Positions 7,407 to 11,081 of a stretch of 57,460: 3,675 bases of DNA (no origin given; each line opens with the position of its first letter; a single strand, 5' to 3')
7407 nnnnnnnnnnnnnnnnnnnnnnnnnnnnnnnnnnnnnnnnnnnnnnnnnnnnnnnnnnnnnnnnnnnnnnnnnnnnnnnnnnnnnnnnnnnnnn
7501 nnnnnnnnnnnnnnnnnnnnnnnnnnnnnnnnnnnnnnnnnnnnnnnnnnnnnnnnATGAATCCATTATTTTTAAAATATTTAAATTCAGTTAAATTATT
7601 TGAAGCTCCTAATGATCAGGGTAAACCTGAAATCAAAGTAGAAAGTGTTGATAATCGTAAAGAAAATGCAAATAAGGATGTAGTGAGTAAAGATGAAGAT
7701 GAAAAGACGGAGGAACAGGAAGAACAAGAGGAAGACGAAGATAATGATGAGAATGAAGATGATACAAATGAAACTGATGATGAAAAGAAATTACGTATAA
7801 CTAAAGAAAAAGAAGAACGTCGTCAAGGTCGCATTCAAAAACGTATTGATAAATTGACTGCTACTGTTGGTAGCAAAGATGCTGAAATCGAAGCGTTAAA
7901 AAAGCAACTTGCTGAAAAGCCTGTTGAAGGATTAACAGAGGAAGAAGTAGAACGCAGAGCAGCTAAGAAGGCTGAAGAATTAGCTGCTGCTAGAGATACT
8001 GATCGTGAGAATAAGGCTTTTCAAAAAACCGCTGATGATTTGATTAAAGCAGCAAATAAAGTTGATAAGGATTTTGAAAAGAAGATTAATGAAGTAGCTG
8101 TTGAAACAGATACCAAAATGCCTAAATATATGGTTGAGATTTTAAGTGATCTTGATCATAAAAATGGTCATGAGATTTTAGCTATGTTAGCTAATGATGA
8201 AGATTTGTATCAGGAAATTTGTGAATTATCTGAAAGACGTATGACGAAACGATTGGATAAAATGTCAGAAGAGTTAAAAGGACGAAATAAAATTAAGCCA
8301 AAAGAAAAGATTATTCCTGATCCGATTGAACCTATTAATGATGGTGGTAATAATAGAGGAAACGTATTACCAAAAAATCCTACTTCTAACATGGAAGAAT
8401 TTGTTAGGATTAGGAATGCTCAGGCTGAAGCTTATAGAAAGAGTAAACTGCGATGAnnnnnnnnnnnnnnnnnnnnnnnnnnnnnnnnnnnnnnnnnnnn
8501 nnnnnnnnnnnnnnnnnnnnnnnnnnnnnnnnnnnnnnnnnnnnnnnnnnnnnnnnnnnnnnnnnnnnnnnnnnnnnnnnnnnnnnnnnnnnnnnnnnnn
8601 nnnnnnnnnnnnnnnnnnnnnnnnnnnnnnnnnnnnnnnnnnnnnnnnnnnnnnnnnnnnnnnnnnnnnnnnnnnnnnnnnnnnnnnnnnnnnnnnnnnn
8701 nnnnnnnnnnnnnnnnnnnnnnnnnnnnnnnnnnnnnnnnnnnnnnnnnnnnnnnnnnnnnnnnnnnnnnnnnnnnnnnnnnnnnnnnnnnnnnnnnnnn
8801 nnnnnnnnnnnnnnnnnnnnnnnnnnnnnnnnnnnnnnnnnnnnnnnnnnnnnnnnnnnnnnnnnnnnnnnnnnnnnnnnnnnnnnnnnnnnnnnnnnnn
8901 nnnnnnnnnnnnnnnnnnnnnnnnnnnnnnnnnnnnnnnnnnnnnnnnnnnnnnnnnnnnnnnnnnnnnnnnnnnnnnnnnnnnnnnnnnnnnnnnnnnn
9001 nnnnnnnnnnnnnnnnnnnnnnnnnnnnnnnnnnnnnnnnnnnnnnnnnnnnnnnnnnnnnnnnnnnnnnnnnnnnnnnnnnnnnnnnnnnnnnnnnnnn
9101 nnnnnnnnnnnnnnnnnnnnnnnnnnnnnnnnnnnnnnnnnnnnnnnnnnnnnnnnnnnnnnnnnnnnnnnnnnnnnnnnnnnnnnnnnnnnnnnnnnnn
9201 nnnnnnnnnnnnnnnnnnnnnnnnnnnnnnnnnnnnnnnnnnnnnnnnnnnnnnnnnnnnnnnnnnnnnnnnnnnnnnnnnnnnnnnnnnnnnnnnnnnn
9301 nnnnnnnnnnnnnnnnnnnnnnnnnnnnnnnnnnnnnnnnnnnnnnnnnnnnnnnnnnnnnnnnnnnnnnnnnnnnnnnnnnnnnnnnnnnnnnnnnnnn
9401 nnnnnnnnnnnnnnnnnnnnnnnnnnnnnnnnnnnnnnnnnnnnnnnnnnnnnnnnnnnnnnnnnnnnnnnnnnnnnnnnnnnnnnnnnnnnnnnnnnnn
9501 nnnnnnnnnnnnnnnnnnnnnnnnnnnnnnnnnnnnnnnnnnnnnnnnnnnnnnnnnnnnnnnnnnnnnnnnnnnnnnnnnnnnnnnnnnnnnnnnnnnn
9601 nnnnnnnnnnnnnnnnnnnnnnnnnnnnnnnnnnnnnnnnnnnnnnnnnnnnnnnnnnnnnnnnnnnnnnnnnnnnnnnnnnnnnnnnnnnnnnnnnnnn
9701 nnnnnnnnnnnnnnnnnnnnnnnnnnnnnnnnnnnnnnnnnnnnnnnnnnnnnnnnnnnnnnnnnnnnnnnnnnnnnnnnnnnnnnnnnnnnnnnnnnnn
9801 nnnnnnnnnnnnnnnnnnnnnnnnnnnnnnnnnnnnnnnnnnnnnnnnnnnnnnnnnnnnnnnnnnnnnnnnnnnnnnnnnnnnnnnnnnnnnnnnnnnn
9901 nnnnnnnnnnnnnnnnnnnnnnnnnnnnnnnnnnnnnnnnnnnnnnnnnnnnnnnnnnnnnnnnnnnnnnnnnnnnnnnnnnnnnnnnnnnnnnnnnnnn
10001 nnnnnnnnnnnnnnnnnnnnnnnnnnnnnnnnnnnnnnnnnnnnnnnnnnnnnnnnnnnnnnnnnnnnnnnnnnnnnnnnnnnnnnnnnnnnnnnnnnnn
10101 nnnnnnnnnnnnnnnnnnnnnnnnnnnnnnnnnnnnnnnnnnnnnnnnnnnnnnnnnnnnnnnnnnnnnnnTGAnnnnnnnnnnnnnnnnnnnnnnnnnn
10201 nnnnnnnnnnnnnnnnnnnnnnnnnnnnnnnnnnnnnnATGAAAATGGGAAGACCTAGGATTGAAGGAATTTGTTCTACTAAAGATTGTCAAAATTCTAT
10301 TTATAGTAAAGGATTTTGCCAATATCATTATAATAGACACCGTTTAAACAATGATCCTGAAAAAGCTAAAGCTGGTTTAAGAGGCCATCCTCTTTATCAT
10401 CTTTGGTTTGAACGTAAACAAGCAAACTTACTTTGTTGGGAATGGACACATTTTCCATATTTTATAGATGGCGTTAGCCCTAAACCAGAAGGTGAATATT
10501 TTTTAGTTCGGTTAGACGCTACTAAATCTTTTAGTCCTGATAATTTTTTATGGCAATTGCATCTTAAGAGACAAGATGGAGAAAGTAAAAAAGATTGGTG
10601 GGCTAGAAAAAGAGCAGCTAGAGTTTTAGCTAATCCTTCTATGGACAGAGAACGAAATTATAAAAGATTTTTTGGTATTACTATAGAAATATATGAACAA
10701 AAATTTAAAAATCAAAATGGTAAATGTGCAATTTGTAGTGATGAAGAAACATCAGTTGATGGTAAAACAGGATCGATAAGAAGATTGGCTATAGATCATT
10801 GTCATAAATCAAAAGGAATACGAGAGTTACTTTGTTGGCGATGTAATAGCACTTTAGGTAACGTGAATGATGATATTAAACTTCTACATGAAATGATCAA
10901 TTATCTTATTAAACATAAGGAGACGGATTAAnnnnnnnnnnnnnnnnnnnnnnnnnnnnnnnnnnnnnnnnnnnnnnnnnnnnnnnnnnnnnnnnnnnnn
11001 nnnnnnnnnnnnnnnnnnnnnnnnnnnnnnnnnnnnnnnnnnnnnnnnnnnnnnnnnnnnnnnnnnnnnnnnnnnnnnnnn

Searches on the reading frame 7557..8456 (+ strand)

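Call 11: search_protein_families(library=phrogs, proteins=[window:7557-8456:+], max_evalue=0.001)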
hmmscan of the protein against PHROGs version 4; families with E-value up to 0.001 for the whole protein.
window:7557-8456:+ (299 aa): 1 family
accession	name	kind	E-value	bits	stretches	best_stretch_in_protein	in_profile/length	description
phrog_8865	-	head and packaging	1.4e-12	48.9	1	130-274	141-279/297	head scaffolding protein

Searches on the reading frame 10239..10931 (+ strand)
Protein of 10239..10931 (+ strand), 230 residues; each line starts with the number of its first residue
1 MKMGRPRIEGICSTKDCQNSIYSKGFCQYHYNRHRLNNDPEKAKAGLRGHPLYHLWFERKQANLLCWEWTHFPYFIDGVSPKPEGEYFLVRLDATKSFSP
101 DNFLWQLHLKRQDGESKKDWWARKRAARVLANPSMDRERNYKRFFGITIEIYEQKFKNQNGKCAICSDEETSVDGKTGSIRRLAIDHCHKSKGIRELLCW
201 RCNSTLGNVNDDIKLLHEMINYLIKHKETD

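Call 11: search_protein_families(library=phrogs, proteins=[window:10239-10931:+], max_evalue=0.001)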
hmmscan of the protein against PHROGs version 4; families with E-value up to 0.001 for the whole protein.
window:10239-10931:+ (230 aa): 8 families
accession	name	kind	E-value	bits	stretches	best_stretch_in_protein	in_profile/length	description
phrog_2633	-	DNA, RNA and nucleotide metabolism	8.3e-26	91.9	1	128-227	57-140/142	endonuclease VII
phrog_2914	-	DNA, RNA and nucleotide metabolism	2.1e-24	87.3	1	118-227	53-156/190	endonuclease VII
phrog_307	-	DNA, RNA and nucleotide metabolism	3.7e-23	84.1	1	131-226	91-179/334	endonuclease VII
phrog_423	-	DNA, RNA and nucleotide metabolism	1.1e-09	39.4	1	151-212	14-70/159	endonuclease VII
phrog_1035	-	DNA, RNA and nucleotide metabolism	7.8e-09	36.8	1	24-214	92-218/271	endonuclease VII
phrog_1271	-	DNA, RNA and nucleotide metabolism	7.9e-06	26.5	0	11-40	39-107/361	HNH endonuclease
phrog_5351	-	DNA, RNA and nucleotide metabolism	3.6e-05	25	1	11-42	48-79/171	HNH endonuclease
phrog_17507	-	DNA, RNA and nucleotide metabolism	0.00037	21.3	1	185-224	1-41/65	endonuclease VII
